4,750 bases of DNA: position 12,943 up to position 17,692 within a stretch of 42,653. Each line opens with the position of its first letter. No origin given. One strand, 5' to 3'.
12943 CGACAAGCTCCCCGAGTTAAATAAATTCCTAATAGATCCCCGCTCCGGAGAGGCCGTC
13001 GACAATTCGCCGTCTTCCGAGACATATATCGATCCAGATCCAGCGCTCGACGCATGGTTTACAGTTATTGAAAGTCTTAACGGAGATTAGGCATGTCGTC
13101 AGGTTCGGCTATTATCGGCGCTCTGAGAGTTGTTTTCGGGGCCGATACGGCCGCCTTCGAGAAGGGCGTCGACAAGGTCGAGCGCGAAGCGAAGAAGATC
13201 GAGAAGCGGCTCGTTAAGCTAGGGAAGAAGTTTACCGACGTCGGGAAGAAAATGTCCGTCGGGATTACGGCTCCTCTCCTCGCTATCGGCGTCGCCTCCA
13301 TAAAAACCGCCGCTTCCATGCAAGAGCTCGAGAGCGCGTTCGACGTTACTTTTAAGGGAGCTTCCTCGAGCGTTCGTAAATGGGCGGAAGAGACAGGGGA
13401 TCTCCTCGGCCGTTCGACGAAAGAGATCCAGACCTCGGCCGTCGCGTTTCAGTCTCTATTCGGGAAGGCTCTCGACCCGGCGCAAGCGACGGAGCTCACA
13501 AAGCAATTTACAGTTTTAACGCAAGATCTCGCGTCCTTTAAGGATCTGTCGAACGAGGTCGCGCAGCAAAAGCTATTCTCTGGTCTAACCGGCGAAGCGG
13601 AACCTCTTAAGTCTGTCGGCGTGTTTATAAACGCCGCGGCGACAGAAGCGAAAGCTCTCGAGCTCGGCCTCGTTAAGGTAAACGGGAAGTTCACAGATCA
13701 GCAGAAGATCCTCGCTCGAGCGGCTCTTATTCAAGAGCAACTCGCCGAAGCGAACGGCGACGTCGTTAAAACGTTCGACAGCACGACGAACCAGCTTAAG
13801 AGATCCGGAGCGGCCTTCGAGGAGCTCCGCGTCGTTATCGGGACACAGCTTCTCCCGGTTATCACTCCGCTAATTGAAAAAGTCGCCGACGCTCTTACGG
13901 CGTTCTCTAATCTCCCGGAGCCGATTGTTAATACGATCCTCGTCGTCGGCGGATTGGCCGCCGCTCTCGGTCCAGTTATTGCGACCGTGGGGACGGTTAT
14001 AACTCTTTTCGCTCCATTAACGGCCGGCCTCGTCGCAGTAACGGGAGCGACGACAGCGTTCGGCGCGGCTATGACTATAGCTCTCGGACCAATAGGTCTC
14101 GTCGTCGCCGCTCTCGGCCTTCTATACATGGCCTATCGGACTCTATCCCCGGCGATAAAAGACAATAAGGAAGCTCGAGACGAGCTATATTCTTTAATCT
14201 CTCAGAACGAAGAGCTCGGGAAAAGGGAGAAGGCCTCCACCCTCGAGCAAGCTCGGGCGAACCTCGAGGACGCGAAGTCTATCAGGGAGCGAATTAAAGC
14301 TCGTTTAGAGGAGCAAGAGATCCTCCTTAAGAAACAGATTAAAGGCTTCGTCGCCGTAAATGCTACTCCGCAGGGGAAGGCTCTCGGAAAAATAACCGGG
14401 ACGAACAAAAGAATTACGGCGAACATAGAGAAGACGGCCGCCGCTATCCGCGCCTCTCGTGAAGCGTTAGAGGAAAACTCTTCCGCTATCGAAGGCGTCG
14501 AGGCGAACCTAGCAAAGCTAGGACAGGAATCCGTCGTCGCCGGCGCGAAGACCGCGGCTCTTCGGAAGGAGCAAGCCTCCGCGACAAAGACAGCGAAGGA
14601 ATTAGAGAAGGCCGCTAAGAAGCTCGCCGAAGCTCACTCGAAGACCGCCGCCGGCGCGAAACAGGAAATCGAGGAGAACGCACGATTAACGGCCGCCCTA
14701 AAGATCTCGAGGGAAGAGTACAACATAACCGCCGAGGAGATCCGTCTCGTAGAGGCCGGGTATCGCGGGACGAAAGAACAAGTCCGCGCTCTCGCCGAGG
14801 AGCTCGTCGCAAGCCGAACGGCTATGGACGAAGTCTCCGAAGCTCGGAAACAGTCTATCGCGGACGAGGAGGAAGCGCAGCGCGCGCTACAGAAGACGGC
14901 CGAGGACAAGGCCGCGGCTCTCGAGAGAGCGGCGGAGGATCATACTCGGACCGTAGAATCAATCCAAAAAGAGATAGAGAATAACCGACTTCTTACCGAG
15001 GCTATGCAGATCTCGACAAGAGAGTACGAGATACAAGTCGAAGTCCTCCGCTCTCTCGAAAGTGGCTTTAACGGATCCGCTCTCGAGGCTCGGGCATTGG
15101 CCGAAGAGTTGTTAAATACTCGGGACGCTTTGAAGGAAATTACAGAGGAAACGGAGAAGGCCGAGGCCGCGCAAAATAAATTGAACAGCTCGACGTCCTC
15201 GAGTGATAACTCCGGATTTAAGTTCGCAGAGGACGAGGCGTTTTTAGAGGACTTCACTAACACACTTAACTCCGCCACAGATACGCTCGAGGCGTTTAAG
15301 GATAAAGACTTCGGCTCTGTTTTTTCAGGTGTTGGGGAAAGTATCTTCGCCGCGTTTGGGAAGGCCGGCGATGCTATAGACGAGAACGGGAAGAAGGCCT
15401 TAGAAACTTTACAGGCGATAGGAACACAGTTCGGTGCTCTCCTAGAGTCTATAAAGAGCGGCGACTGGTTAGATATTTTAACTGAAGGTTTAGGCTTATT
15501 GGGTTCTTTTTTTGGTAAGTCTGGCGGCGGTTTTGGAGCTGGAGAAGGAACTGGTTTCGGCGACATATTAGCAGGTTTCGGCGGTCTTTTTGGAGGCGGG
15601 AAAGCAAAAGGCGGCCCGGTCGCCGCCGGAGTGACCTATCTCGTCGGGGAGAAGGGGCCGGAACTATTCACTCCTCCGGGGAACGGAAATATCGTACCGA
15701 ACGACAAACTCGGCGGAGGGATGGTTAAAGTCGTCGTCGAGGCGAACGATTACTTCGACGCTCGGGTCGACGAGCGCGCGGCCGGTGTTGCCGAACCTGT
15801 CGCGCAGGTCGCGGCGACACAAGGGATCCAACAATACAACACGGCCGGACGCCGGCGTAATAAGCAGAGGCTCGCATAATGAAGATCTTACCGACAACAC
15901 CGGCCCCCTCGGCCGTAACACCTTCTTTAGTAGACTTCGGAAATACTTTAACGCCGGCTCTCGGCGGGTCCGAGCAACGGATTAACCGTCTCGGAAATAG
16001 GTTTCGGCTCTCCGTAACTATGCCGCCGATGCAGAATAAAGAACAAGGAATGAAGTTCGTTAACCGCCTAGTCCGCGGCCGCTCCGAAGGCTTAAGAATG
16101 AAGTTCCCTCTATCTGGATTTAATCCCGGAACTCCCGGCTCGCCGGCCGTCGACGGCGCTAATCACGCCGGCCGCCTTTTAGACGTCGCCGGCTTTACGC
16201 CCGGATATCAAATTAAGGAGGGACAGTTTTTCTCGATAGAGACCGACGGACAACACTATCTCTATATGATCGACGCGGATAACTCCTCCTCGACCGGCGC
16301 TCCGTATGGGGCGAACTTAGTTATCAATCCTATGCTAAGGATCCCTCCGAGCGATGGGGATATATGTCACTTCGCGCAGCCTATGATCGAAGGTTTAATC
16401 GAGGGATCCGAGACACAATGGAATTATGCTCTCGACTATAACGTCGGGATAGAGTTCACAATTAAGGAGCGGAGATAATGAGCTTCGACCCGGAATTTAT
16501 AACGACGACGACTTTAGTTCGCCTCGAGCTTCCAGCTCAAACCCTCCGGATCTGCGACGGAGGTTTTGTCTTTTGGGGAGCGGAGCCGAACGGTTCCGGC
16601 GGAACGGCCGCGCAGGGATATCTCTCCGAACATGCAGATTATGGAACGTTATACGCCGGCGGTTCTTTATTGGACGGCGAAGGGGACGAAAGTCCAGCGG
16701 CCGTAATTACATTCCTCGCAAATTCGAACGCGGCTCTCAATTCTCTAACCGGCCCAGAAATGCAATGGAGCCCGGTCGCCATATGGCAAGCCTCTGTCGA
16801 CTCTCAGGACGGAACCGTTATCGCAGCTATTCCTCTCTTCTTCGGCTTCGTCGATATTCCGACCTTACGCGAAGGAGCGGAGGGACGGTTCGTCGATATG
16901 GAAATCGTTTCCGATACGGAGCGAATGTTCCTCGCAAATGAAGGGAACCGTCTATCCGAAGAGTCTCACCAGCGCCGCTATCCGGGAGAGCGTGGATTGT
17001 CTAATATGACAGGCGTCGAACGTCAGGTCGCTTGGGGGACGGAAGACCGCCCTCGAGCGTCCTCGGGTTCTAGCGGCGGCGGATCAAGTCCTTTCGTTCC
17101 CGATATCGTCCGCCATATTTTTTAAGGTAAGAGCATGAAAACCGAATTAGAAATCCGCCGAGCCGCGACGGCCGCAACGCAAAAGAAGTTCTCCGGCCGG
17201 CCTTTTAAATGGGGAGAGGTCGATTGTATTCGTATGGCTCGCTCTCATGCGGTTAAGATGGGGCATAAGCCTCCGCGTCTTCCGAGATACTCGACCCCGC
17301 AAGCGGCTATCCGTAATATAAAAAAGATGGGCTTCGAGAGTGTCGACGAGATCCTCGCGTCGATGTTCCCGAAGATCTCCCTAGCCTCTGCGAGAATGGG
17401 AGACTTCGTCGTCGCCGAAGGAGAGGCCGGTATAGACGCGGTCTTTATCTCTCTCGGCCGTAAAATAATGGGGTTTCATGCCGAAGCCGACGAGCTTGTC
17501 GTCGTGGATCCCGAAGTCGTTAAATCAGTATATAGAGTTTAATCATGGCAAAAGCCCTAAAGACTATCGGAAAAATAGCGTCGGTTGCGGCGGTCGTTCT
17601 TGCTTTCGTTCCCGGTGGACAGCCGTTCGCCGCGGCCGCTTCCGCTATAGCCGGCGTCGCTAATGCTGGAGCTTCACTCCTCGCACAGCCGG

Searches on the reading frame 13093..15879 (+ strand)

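Call 12: search_protein_families(library=phrogs, proteins=[window:13093-15879:+], max_evalue=0.001)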
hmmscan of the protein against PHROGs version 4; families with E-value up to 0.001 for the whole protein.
window:13093-15879:+ (928 aa): 20 families
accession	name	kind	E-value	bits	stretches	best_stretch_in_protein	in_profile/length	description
phrog_1533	-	tail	1.5e-27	96.7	2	225-407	519-731/1688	tail length tape measure protein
phrog_991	-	tail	1.3e-18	67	1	22-344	251-659/1966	tail length tape measure protein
phrog_8462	-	tail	3.6e-16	60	1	5-754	6-531/672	tail length tape measure protein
phrog_28918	-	unknown function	8.5e-16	57.8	1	132-287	98-253/1445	-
phrog_1293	-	tail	1.5e-15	57.1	2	229-701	461-838/1424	tail length tape measure protein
phrog_28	-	tail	1.3e-14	54.7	1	163-349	493-675/1228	tail length tape measure protein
phrog_58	-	tail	7.5e-14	52.1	1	22-345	262-640/1544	tail length tape measure protein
phrog_1272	-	tail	2e-13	50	1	226-347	527-668/1606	tail length tape measure protein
phrog_5218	-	unknown function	8.4e-12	45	1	134-530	444-871/1599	-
phrog_30701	-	unknown function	3.1e-09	37.8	1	816-884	89-159/188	-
phrog_339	-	tail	1.1e-07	31.5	1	315-730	424-805/1123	tail length tape measure protein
phrog_5448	-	tail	1.2e-07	30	1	35-325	377-668/3103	tail length tape measure protein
phrog_10574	-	tail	1.4e-07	31.7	1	799-881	506-587/640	tail length tape measure protein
phrog_4704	-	tail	9.9e-07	28.8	1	27-75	173-221/625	tail length tape measure protein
phrog_167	-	tail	2.6e-06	26.4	1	23-153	242-380/1555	tail length tape measure protein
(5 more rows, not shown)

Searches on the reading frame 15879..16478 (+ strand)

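Call 12: search_protein_families(library=phrogs, proteins=[window:15879-16478:+], max_evalue=0.001)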
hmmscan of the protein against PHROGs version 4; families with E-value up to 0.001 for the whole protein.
window:15879-16478:+ (199 aa): 1 family
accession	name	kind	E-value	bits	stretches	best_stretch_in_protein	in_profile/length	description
phrog_1302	-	tail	5.9e-23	82.4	1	4-197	5-198/201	distal tail protein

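Call 19: search_protein_families(library=pfam, proteins=[window:15879-16478:+], max_evalue=1)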
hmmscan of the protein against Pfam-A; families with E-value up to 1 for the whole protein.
window:15879-16478:+ (199 aa): 0 families

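Call 97: search_protein_families(library=ncbifam, proteins=[window:15879-16478:+], max_evalue=0.1)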
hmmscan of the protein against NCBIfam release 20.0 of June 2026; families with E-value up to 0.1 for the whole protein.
window:15879-16478:+ (199 aa): 0 families

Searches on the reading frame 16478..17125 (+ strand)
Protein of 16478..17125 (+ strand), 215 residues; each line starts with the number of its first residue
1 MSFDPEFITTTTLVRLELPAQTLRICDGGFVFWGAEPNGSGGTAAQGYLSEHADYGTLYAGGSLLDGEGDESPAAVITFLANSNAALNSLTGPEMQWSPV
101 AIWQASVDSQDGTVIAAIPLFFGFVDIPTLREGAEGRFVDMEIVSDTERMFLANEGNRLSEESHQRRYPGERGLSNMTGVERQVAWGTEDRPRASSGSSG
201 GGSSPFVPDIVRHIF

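Call 12: search_protein_families(library=phrogs, proteins=[window:16478-17125:+], max_evalue=0.001)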
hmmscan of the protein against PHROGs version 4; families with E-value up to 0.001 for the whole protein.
window:16478-17125:+ (215 aa): 1 family
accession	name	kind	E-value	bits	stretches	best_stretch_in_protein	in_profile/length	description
phrog_2048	-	tail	1.1e-14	55.3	1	11-200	194-372/390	tail protein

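Call 19: search_protein_families(library=pfam, proteins=[window:16478-17125:+], max_evalue=1)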
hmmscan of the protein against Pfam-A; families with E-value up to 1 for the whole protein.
window:16478-17125:+ (215 aa): 0 families

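Call 97: search_protein_families(library=ncbifam, proteins=[window:16478-17125:+], max_evalue=0.1)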
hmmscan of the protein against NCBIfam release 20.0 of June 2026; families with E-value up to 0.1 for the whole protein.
window:16478-17125:+ (215 aa): 0 families

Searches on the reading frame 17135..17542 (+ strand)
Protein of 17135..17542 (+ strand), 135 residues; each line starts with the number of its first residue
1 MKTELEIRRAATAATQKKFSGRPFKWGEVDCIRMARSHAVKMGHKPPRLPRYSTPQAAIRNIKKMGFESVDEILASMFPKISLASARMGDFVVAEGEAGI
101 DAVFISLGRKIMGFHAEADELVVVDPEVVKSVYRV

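Call 12: search_protein_families(library=phrogs, proteins=[window:17135-17542:+], max_evalue=0.001)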
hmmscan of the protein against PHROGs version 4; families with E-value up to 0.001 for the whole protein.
window:17135-17542:+ (135 aa): 1 family
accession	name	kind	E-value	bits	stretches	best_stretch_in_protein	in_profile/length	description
phrog_2134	-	unknown function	9.3e-17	62.1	1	9-134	7-133/135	-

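Call 19: search_protein_families(library=pfam, proteins=[window:17135-17542:+], max_evalue=1)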
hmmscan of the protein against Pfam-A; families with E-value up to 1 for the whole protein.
window:17135-17542:+ (135 aa): 2 families
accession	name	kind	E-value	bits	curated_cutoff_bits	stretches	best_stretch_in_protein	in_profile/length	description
PF22262.2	DUF6950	-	2.3e-22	79.9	27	1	9-135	7-134/134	Domain of unknown function (DUF6950)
PF00877.26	NLPC_P60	-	0.00017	22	23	1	21-121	1-85/105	NlpC/P60 family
